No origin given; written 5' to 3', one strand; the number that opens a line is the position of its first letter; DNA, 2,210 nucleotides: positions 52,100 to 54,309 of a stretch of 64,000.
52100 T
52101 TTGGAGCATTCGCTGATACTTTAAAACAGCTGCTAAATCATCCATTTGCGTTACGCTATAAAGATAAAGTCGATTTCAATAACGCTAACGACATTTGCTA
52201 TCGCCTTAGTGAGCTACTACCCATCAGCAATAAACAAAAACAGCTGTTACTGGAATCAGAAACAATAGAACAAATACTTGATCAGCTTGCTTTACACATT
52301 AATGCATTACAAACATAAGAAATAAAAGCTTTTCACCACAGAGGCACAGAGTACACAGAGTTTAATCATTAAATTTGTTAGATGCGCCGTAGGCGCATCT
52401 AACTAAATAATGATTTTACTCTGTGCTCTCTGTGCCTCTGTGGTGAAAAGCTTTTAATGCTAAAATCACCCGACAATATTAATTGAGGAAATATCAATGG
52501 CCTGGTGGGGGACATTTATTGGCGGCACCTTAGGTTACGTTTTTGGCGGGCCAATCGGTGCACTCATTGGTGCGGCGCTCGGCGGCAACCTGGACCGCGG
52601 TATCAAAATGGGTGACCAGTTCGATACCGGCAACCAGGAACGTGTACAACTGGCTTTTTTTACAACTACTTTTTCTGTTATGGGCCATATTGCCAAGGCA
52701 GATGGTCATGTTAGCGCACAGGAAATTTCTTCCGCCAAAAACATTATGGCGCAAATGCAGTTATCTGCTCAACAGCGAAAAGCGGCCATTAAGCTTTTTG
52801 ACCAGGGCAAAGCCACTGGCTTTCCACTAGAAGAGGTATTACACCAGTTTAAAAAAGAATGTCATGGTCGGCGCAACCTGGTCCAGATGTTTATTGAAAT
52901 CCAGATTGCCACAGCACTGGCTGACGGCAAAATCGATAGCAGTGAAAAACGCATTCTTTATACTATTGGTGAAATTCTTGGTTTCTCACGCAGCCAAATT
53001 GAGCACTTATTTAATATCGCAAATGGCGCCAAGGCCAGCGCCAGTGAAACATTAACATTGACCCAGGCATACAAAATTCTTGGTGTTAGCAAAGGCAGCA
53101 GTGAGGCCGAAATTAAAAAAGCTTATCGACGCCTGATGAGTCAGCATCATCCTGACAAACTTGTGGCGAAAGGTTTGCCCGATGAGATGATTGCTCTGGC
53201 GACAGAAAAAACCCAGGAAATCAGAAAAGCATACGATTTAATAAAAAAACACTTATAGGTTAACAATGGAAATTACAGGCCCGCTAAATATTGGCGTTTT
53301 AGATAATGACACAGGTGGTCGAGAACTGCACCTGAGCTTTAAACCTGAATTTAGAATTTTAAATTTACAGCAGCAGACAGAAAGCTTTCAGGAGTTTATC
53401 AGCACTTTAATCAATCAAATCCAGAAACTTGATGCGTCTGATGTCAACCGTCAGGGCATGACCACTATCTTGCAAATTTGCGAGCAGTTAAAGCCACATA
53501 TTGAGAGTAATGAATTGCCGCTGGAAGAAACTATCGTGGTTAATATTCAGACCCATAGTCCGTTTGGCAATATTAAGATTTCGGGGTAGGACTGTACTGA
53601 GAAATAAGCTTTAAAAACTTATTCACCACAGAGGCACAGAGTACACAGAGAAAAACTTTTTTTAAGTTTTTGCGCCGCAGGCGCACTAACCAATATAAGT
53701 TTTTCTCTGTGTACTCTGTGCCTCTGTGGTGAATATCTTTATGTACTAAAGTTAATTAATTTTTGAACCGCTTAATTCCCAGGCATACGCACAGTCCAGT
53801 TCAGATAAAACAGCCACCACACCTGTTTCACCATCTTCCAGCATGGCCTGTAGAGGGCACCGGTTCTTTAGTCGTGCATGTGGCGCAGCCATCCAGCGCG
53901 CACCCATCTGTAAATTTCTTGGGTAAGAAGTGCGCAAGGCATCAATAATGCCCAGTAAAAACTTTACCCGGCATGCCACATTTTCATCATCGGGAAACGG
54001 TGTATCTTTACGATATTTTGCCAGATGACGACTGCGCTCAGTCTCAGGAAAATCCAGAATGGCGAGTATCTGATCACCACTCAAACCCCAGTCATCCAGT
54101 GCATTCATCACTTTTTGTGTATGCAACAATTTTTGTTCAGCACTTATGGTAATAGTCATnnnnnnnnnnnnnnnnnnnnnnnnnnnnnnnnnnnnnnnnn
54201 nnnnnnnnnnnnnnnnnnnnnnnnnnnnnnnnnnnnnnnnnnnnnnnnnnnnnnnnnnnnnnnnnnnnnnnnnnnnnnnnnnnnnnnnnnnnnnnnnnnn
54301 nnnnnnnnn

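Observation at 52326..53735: Two related ~120-130-bp palindromic elements bracket the djlA–orf107 pair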

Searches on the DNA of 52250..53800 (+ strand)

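Call 23: search_rna_families(source=window, start=52250, end=53800, threshold=evalue, max_evalue=10)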
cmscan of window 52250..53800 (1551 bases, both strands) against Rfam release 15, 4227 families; matches with E-value up to 10: 26.
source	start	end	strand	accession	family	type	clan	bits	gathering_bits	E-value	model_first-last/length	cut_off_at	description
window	53620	53735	-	RF04128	MIR8562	Gene; miRNA;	-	48.3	211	3.3e-07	1-242/242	no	MIR8562 microRNA precursor family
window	52316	52463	-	RF04128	MIR8562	Gene; miRNA;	-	44.6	211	2.2e-06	1-242/242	no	MIR8562 microRNA precursor family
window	53600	53759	-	RF01911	MIR2118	Gene; miRNA;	-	41.4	85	3.3e-06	1-170/170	no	MIR2118 microRNA precursor family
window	53620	53735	+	RF03457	MIR173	Gene; miRNA;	-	39.1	70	3.8e-06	1-102/102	no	MIR173 microRNA precursor family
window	52327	52452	+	RF03457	MIR173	Gene; miRNA;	-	38.7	70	4.9e-06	1-102/102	no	MIR173 microRNA precursor family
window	52327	52452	-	RF03457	MIR173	Gene; miRNA;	-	38.3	70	6.2e-06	1-102/102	no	MIR173 microRNA precursor family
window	53627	53730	+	RF03967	mir-1270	Gene; miRNA;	-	38.2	90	2.6e-06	1-83/83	no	mir-1270 microRNA precursor family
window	53621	53734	+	RF03573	mir-1954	Gene; miRNA;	-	38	99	2.1e-06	1-82/82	no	mir-1954 microRNA precursor family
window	53625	53730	+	RF00073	MIR156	Gene; miRNA;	-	38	62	7.3e-06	1-88/88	no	mir-156 microRNA precursor family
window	53625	53728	-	RF03967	mir-1270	Gene; miRNA;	-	37.4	90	4.4e-06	1-83/83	no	mir-1270 microRNA precursor family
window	52321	52456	-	RF00908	MIR529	Gene; miRNA;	-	36.9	75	1.6e-06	1-131/131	no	MIR529 microRNA precursor family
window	53597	53754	+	RF01911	MIR2118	Gene; miRNA;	-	36.9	85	4.1e-05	1-170/170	no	MIR2118 microRNA precursor family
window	52335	52444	+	RF00073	MIR156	Gene; miRNA;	-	27.4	62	0.0054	1-88/88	no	mir-156 microRNA precursor family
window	53631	53724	-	RF03457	MIR173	Gene; miRNA;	-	26.3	70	0.012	1-102/102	no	MIR173 microRNA precursor family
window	53620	53735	+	RF02244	mir-785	Gene; miRNA;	-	25.6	62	0.013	1-90/90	no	mir-785 microRNA precursor family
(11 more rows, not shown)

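Call 48: search_dna_similar(query=window:53610-53745:+, collection=plasmids, mode=distant, max_evalue=1, max_rows=20)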
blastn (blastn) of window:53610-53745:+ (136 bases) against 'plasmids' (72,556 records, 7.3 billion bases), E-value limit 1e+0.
Records with a match: 13; places in all: 32; records where one place covers at least 80% of the query: 1.
Best place of each record, by identity: 95-99% 2; 90-95% 5; 80-90% 5; 60-80% 1.
By first word of the organism name: Bacteroides 4; Nostoc 4; Calothrix 2; Sphaerospermopsis 1; Anabaena 1; Gloeocapsa 1.
By predicted mobility (MOB-suite, as given by PLSDB): non-mobilizable 8; conjugative 4; mobilizable 1.
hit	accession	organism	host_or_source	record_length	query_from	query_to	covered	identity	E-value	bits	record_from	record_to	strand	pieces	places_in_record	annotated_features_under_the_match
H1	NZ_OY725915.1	Bacteroides finegoldii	-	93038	10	132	90%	71.1%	4e-7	61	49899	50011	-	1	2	none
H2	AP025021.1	Calothrix sp. PCC 7716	-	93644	11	59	36%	82.0%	8e-3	47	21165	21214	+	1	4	hypothetical protein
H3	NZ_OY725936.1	Bacteroides finegoldii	-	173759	10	50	30%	88.1%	7e-4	51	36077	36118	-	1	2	none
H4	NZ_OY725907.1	Bacteroides finegoldii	-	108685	9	46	28%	94.9%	1e-6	59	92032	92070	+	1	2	none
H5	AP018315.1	Sphaerospermopsis kisseleviana NIES-73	-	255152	93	129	27%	89.2%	7e-4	50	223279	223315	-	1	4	hypothetical protein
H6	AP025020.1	Calothrix sp. PCC 7716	-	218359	10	43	25%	88.2%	4e-1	41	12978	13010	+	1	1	none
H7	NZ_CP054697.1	Nostoc edaphicum CCNP1411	-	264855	94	127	25%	88.2%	4e-1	41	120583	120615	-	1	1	none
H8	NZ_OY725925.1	Bacteroides finegoldii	-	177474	10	41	24%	90.9%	1e-1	44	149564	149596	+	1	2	none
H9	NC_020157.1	Anabaena cylindrica PCC 7122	water, most likely pond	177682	16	45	22%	96.7%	7e-4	51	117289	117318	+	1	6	none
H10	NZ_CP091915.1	Nostoc sp. UHCC 0870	cell culture,Brackish water, ...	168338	91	121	23%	93.5%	2e-3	48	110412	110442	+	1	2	none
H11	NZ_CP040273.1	Nostoc sp. C052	Blasia pusilla,pure culture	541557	91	121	23%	93.5%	2e-3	48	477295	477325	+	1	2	none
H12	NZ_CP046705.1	Nostoc sp. ATCC 53789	-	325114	95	121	20%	96.3%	3e-2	46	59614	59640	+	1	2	none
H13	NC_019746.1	Gloeocapsa sp. PCC 7428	-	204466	95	121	20%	92.6%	4e-1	41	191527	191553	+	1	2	none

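Call 49: search_dna_similar(query=window:53610-53745:+, collection=phages, mode=distant, max_evalue=1, max_rows=20)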
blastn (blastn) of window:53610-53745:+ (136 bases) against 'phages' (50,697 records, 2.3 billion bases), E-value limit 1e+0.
Records with a match: 2; places in all: 4; records where one place covers at least 80% of the query: 0.
Best place of each record, by identity: 80-90% 2.
By first word of the organism name: Bacteriophage 2.
By host as written in the record: - 2.
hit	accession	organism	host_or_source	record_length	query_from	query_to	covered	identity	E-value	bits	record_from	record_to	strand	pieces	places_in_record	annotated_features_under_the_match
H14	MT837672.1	Bacteriophage sp.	human fecal samples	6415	7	41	26%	88.9%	9e-3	45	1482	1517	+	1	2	record has no annotation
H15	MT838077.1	Bacteriophage sp.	human fecal samples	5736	92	125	25%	88.6%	3e-2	43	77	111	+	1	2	record has no annotation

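Call 50: get_annotated_region(hit=H1, flank=1500)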
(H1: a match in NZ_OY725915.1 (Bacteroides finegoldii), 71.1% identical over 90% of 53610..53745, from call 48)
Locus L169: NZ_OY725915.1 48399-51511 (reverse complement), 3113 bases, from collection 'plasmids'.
description: Bacteroides finegoldii strain Bacteroides finegoldii TSDC17.2-1.1 plasmid 13, complete sequence
organism: Bacteroides finegoldii (NCBI taxid 338188)
taxonomy: Bacteria; Bacteroidota; Bacteroidia; Bacteroidales; Bacteroidaceae; Bacteroides; Bacteroides finegoldii
host: -; source: -; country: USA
typing (MOB-suite, as given by PLSDB): non-mobilizable
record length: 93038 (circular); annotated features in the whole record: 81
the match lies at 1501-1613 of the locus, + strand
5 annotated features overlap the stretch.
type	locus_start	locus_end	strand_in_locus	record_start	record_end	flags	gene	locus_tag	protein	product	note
CDS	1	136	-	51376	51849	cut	rlmH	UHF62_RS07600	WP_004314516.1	23S rRNA (pseudouridine(1915)-N(3))-methyltransferase RlmH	GO:0006364 - rRNA processing [Evidence IEA]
CDS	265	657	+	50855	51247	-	-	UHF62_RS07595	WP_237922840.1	DUF4783 domain-containing protein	-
CDS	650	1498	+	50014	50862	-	nadC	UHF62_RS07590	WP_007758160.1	carboxylating nicotinate-nucleotide diphosphorylase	GO:0019363 - pyridine nucleotide biosynthetic process [Evidence IEA]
CDS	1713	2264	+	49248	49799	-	-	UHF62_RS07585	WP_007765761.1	sigma-70 family RNA polymerase sigma factor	GO:0006352 - DNA-templated transcription initiation [Evidence IEA]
CDS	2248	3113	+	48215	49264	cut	-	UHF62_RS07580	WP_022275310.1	outer membrane beta-barrel protein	-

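Call 51: get_annotated_region(hit=H9, flank=1500)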
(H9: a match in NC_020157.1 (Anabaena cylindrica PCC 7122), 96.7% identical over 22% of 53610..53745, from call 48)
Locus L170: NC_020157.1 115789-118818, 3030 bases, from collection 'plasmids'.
description: Anabaena cylindrica PCC 7122 plasmid pANACY.02, complete sequence
organism: Anabaena cylindrica PCC 7122 (NCBI taxid 272123)
taxonomy: Bacteria; Cyanobacteriota; Cyanophyceae; Nostocales; Nostocaceae; Anabaena; Anabaena cylindrica; Anabaena cylindrica PCC 7122
host: -; source: water, most likely pond; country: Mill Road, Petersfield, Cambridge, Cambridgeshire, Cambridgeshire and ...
typing (MOB-suite, as given by PLSDB): conjugative; replicon rep_cluster_1696; relaxase MOBP; mating-pair formation MPF_T
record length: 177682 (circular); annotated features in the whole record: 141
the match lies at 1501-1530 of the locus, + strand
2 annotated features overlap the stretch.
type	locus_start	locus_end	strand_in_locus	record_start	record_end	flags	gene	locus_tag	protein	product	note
CDS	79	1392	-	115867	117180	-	-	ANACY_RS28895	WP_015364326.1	DNA polymerase III subunit gamma/tau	-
CDS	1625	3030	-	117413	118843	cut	dnaN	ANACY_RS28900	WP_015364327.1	DNA polymerase III subunit beta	GO:0006260 - DNA replication [Evidence IEA]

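Call 81: search_dna_similar(query=window:53610-53745:+, collection=ecoli_genomes, mode=distant, max_evalue=1, max_rows=5)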
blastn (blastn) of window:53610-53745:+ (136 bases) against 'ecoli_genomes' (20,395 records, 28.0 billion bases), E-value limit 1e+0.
No match.

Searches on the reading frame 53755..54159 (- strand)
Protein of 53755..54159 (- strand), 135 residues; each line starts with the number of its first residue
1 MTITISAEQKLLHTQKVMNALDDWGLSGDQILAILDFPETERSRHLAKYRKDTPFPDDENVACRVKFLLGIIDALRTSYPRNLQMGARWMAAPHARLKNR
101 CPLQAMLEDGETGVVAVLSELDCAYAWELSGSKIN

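Call 18: find_encoding_contigs(protein=window:53755-54159:-, flank=3000, max_places=10)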
Protein window:53755-54159:- (135 aa): 2 contigs read that carry it; 2 places shown.
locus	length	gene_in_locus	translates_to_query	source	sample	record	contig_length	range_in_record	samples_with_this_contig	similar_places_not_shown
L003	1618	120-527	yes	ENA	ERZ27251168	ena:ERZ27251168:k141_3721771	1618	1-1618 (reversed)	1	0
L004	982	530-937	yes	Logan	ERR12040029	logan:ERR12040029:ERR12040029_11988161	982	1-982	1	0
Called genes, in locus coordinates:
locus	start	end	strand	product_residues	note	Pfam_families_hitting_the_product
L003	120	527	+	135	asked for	PF09722:Xre_MbcA_ParS_C (weak)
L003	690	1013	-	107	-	-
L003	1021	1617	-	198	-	?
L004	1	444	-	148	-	?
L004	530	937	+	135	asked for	PF09722:Xre_MbcA_ParS_C (weak)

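Call 107: search_protein_families(library=pfam, proteins=[window:53755-54159:-], max_evalue=0.01)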
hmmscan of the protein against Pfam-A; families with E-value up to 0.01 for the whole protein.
window:53755-54159:- (135 aa): 1 family
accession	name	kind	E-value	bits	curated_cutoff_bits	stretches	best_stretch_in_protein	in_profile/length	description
PF09722.15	Xre_MbcA_ParS_C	-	1.8e-06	28.2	24.5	1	87-122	13-46/51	Antitoxin Xre/MbcA/ParS C-terminal toxin-binding domain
